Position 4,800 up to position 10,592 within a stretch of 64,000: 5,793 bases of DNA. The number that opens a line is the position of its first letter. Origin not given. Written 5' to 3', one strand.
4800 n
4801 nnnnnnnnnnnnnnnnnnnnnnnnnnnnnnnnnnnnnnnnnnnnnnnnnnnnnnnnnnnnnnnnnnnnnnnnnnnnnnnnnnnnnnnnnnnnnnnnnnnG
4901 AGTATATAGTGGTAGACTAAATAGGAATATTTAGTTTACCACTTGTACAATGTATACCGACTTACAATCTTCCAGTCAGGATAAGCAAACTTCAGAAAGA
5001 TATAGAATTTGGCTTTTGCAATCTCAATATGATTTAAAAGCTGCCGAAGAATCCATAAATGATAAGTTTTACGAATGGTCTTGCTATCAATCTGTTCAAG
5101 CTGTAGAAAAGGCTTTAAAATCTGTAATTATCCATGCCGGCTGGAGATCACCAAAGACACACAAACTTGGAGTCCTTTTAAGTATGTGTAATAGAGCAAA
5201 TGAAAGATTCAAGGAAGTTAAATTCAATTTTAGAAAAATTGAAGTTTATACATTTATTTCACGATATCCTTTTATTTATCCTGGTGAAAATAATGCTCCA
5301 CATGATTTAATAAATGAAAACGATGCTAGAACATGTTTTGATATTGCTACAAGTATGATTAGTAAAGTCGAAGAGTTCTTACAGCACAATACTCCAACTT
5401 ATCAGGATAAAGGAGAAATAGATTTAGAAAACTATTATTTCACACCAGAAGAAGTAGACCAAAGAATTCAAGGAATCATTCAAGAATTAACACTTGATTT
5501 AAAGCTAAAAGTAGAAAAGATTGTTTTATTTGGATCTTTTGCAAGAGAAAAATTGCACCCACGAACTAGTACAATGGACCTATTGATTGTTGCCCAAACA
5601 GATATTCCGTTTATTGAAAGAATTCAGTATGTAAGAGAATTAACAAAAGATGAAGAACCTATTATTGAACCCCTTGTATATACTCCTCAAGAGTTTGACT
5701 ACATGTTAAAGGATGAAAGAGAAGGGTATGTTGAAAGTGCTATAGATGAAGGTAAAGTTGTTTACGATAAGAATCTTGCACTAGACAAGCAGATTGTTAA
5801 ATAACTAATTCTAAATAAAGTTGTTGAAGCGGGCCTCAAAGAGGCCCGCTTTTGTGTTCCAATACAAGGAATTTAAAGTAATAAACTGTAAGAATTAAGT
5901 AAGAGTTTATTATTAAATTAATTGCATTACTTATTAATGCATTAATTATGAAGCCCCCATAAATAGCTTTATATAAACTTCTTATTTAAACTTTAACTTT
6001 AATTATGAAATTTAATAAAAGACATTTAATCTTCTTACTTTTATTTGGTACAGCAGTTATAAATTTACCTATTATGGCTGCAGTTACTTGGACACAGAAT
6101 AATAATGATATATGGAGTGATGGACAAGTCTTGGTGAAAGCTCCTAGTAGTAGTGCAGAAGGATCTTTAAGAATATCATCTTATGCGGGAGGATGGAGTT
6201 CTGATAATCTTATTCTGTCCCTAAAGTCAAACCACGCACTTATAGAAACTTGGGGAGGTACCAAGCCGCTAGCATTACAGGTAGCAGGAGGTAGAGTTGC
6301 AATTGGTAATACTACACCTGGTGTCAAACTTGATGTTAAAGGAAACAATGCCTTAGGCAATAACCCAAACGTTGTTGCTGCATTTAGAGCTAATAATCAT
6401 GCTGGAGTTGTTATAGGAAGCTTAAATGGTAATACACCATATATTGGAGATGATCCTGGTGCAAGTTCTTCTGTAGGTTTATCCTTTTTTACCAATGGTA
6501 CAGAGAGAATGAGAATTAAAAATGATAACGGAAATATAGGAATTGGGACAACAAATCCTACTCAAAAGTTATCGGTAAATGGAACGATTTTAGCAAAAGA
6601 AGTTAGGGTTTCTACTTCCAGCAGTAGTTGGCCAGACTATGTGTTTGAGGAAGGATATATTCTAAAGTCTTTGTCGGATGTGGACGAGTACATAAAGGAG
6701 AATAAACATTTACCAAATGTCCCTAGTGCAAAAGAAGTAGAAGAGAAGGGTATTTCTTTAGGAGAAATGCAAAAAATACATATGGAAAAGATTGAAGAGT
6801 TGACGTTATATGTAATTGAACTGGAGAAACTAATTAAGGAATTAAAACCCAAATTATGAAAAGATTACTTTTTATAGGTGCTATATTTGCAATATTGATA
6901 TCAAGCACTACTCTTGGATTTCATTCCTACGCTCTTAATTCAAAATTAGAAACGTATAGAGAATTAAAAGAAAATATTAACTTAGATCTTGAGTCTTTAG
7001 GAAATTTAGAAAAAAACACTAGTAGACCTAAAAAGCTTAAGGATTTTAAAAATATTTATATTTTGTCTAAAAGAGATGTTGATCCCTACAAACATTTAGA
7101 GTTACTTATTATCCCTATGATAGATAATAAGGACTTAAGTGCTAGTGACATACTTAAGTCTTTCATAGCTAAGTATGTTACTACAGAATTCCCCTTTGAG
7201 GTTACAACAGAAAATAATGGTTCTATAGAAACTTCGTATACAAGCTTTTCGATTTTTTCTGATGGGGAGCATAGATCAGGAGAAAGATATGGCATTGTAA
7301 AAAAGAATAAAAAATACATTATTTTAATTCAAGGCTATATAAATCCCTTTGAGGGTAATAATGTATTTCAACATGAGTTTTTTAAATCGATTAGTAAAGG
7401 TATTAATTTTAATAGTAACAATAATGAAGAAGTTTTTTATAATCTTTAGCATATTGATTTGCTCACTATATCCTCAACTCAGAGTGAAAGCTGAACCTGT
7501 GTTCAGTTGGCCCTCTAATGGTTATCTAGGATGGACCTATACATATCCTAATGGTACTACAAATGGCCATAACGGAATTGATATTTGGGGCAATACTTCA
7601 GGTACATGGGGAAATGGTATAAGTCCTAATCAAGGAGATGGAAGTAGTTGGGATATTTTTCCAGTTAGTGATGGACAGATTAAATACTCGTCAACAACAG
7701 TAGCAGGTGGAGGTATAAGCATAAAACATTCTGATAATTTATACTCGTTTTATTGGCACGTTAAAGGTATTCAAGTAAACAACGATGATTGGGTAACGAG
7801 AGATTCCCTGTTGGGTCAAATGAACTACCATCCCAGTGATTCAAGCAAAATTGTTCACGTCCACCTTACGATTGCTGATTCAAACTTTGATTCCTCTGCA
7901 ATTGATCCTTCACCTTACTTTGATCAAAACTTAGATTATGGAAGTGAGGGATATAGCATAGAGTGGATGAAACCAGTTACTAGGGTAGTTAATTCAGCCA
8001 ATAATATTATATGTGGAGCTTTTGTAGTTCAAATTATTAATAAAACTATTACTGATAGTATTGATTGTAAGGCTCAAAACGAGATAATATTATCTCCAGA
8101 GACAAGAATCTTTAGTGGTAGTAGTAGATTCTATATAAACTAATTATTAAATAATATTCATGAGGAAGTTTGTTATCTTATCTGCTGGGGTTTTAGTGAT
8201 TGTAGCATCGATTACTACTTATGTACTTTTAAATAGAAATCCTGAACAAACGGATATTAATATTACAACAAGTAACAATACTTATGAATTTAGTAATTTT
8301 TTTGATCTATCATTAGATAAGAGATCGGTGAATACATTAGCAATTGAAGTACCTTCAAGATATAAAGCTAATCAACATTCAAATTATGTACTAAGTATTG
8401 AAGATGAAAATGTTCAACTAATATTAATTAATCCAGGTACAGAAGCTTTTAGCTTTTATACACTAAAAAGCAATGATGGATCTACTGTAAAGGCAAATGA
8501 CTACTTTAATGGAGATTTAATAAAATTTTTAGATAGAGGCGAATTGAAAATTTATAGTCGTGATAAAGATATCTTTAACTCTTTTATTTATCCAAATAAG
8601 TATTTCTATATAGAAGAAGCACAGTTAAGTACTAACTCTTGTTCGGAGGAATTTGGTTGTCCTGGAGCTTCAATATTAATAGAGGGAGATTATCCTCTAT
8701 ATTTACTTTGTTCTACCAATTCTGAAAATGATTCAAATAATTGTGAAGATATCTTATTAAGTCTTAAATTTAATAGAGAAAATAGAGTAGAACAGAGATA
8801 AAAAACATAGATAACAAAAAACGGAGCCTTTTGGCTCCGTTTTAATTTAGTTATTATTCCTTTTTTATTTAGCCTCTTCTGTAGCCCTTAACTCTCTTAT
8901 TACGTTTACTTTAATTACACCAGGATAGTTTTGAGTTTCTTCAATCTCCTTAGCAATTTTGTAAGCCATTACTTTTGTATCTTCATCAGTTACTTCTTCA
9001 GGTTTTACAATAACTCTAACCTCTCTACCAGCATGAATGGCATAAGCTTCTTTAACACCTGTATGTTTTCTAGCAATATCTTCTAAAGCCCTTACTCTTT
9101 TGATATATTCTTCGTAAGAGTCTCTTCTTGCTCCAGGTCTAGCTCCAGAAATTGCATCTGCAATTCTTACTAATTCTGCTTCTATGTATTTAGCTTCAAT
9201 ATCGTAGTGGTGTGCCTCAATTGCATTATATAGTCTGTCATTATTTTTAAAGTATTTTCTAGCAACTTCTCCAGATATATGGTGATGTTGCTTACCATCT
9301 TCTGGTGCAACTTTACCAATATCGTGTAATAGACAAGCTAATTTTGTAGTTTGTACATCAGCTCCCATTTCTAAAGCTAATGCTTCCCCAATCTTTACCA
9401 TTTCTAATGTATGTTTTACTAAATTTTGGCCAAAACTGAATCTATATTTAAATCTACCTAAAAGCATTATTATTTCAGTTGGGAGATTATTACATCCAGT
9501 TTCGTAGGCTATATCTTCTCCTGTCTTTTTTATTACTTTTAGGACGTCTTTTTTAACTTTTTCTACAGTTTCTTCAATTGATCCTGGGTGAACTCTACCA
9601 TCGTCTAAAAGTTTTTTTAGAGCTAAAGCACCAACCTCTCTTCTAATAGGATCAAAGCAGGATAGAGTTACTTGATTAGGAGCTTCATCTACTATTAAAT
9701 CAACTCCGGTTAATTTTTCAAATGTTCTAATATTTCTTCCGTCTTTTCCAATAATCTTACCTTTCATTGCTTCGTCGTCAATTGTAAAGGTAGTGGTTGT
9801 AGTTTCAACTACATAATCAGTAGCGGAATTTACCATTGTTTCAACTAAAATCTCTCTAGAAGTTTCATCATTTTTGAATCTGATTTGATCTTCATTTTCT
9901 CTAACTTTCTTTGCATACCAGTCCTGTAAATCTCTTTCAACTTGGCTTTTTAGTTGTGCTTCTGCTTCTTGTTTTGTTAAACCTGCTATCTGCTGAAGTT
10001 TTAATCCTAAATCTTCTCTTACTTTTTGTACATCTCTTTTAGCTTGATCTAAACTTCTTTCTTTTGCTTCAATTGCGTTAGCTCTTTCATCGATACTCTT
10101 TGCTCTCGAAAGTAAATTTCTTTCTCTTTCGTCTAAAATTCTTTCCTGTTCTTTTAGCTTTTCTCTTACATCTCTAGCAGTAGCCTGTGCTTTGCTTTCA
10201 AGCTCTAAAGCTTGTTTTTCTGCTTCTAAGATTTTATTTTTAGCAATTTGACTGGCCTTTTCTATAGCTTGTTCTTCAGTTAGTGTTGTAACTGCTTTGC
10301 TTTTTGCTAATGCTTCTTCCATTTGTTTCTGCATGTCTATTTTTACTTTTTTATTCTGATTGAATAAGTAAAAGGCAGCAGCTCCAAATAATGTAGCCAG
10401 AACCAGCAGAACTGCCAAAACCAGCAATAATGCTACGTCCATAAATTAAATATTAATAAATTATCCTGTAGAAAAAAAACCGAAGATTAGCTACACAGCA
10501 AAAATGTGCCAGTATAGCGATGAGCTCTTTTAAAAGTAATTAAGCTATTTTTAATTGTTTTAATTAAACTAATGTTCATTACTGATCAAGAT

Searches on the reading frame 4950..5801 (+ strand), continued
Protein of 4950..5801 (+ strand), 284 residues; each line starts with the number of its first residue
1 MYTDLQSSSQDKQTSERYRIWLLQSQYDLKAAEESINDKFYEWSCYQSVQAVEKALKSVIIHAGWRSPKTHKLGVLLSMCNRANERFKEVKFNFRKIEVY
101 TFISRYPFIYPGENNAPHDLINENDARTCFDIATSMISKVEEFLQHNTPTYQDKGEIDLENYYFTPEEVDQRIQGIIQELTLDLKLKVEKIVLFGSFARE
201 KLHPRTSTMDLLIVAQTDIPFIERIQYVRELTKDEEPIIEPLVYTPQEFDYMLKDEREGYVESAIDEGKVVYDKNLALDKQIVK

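Call 40: find_encoding_contigs(protein=P0129, flank=5000, max_places=1)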
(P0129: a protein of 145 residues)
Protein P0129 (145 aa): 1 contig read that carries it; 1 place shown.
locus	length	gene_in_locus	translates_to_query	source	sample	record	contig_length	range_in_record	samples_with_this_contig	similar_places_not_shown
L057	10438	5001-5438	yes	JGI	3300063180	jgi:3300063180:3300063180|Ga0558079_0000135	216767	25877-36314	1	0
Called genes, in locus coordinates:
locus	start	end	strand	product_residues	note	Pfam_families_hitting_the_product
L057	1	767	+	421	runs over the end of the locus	PF00890:FAD_binding_2, PF01266:DAO (weak), PF03486:HI0933_like, PF07992:Pyr_redox_2 (faint), PF12831:FAD_oxidored, PF13738:Pyr_redox_3 (faint), PF22780:HI0933_like_1st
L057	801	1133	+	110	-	-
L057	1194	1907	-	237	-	PF02585:PIG-L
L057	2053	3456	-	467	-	-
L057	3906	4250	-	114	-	-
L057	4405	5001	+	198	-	-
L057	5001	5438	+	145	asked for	PF05168:HEPN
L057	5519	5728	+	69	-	-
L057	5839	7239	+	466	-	PF21760:SecD_1st, PF22599:SecDF_P1_head, PF00873:ACR_tran (weak), PF02355:SecD_SecF_C, PF03176:MMPL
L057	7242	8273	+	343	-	-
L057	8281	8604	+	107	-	-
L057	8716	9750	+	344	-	PF07549:Sec_GG (weak), PF02355:SecD_SecF_C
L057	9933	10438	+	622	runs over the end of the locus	PF01368:DHH, PF02272:DHHA1, PF17768:RecJ_OB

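Call 60: search_solved_structures(query=A1, max_evalue=0.01, show_alignments=0)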
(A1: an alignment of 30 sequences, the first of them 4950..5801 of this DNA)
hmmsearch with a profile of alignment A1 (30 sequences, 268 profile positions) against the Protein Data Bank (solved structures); distinct sequences matched with E-value up to 0.01: 5.
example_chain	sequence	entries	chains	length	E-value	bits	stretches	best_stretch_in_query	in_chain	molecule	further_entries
1wol_A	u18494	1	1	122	1.3e-12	51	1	10-136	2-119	122aa long conserved hypothetical protein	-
1ufb_A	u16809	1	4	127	1.2e-10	44.5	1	11-136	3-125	TT1696 protein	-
1o3u_A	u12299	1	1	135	6.1e-10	42.2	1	11-139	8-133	conserved hypothetical protein TM0613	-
3o10_A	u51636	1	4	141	3.7e-06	29.8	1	14-141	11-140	Sacsin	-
9xbd_E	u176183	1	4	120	1.3e-05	28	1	153-261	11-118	Nucleotidyltransferase domain-containing protein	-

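Call 65: find_encoding_contigs(protein=P0164, flank=3000, max_places=1)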
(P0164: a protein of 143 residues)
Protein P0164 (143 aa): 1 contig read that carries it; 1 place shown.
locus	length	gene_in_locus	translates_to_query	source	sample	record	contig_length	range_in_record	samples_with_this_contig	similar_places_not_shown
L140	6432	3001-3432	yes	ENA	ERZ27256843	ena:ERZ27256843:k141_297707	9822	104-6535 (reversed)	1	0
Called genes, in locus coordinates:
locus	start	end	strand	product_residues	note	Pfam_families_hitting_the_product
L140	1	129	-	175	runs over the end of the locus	-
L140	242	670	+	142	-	-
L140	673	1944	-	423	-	PF07728:AAA_5 (faint), PF07724:AAA_2, PF00004:AAA, PF07726:AAA_3 (weak), PF22667:Lon_lid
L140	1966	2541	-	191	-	PF02475:TRM5-TYW2_MTfase (weak), PF05175:MTS, PF10294:Methyltransf_16 (weak), PF06325:PrmA, PF13847:Methyltransf_31, PF13649:Methyltransf_25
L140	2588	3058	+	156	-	PF05168:HEPN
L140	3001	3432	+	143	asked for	PF01909:NTP_transf_2 (weak)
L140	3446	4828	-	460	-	PF12704:MacB_PCD, PF02687:FtsX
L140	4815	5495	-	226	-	PF02463:SMC_N (weak), PF00005:ABC_tran, PF13304:AAA_21 (faint)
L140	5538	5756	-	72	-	-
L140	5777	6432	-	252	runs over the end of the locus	?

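Call 66: find_encoding_contigs(protein=P0150, flank=3000, max_places=1)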
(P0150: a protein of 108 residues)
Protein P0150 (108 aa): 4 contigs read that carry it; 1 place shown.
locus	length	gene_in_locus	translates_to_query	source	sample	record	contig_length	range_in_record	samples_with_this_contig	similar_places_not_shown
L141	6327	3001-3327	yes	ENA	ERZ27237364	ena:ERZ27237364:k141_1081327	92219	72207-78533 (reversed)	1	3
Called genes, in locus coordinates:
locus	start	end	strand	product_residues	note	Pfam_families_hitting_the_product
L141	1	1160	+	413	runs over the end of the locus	PF11258:DUF3048, PF17479:DUF3048_C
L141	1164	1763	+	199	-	-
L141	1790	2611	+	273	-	PF01261:AP_endonuc_2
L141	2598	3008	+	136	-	PF05168:HEPN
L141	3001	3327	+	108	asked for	PF01909:NTP_transf_2, PF18765:Polbeta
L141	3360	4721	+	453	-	PF21760:SecD_1st, PF22599:SecDF_P1_head, PF03176:MMPL, PF02355:SecD_SecF_C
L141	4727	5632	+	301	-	PF02355:SecD_SecF_C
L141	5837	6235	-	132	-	PF00380:Ribosomal_S9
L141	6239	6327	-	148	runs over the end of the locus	PF00572:Ribosomal_L13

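Call 67: find_encoding_contigs(protein=P0191, flank=3000, max_places=1)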
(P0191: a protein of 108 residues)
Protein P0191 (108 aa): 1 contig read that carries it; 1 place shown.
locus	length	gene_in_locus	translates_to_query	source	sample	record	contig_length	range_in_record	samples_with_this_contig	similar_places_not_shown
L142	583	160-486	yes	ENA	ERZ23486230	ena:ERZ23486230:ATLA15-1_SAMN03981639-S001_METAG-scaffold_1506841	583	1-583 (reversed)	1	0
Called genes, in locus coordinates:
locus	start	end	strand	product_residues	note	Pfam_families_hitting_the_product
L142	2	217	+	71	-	?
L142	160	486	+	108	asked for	PF01909:NTP_transf_2, PF18765:Polbeta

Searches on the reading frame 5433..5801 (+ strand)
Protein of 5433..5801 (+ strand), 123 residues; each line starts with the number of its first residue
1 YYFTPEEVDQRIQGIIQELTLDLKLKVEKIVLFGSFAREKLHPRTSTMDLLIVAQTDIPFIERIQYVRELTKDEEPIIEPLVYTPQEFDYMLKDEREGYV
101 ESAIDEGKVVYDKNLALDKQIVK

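Call 18: search_solved_structures(query=window:5433-5801:+, max_evalue=10, show_alignments=5)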
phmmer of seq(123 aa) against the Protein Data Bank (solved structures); distinct sequences matched with E-value up to 10: 3.
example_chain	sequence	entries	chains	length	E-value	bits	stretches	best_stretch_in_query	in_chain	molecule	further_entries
9xbd_E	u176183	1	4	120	0.13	15.8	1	26-88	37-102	Nucleotidyltransferase domain-containing protein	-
2qvg_A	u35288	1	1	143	1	12.9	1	3-85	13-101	Two component response regulator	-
6eu9_A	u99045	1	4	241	1.4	12.4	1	69-111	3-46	Retinoic acid receptor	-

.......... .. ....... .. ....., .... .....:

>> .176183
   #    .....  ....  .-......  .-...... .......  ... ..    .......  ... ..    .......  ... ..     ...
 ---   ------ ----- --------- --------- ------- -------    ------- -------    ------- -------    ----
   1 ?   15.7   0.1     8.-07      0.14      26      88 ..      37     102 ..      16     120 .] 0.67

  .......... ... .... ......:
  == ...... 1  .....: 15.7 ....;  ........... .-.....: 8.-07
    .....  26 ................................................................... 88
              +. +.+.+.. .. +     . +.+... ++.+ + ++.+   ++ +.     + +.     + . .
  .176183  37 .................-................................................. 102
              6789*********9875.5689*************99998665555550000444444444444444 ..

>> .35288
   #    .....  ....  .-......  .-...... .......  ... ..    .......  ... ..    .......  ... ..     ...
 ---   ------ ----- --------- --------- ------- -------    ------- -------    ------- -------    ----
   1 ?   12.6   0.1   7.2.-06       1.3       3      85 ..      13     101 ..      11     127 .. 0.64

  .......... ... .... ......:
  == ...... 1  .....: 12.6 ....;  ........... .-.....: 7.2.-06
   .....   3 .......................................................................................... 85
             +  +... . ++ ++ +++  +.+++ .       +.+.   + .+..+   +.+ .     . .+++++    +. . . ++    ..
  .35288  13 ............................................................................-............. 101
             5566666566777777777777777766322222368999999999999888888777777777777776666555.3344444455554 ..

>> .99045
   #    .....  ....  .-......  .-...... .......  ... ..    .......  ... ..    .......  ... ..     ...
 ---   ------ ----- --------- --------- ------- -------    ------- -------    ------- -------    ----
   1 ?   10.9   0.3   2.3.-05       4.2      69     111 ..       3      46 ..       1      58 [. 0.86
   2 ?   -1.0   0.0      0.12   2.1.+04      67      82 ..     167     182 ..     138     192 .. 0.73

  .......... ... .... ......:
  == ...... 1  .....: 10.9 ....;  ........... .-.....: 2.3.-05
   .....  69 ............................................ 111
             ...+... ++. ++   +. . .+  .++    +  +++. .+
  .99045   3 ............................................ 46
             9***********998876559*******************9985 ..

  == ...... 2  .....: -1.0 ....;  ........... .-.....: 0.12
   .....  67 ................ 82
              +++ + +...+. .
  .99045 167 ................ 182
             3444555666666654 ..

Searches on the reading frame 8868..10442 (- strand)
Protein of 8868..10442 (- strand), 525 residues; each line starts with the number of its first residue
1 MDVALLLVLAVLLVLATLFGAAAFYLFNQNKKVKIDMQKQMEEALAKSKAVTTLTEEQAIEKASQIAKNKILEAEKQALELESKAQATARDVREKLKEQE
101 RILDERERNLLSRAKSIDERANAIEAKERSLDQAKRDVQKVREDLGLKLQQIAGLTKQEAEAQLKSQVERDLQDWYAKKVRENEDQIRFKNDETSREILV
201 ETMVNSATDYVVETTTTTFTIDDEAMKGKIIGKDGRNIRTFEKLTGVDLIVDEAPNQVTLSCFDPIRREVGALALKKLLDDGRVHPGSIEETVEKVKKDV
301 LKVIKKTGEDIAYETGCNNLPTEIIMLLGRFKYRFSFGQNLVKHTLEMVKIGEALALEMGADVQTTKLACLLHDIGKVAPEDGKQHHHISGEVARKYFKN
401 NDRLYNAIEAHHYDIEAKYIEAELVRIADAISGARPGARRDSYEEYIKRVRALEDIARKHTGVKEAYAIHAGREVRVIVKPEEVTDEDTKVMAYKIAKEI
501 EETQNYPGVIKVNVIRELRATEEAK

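Call 20: search_protein_families(library=pfam, proteins=[window:8868-10442:-])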
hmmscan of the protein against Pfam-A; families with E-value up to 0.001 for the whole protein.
window:8868-10442:- (525 aa): 4 families
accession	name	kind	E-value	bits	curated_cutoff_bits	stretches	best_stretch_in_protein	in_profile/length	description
PF01966.28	HD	-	1.2e-17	64.7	22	1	343-432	3-114/116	HD domain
PF12072.13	RNase_Y_N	-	3.5e-16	59.7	32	1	13-210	6-201/201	RNase Y N-terminal region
PF00013.35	KH_1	-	4.9e-06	26.7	21.5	1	217-262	2-52/66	KH domain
PF20386.3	DUF6681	-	0.00083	19.5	24.1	1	6-124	54-176/267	Family of unknown function (DUF6681)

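Call 62: find_related_loci(query=window:8868-10442:-, collection=metagenome_contigs, flank=5000)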
Query window:8868-10442:- (525 aa) in metagenome_contigs; peptide patterns used: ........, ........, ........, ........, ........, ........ (x = any residue, [..] = any of these).
540 stretches matched a pattern; 142 encode a relative of the query (tblastn E <= 1e-3); the best 80 are kept; 80 distinct loci.
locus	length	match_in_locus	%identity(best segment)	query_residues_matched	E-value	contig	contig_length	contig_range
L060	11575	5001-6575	90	1-525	0e+0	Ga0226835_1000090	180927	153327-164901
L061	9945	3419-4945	87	17-525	0e+0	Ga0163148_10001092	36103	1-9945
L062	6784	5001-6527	87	17-525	0e+0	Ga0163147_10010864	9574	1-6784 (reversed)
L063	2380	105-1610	76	17-525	0e+0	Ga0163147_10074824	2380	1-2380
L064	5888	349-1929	74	1-525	0e+0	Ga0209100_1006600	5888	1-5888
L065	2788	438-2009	68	1-525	0e+0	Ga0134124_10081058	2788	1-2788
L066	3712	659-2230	67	1-525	0e+0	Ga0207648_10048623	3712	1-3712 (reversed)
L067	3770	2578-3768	66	1-398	5e-167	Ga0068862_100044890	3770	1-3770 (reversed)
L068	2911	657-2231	41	6-525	3e-123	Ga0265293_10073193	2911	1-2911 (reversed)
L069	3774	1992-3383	43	60-524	5e-120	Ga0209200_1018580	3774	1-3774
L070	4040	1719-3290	42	7-525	1e-118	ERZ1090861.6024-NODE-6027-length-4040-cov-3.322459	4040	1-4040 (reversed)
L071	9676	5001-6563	41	1-525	6e-116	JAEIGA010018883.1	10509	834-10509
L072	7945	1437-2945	42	24-525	1e-115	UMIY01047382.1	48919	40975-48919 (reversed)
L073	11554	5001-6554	41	9-525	1e-114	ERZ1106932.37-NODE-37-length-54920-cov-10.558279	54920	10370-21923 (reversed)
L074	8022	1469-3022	41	9-525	9e-115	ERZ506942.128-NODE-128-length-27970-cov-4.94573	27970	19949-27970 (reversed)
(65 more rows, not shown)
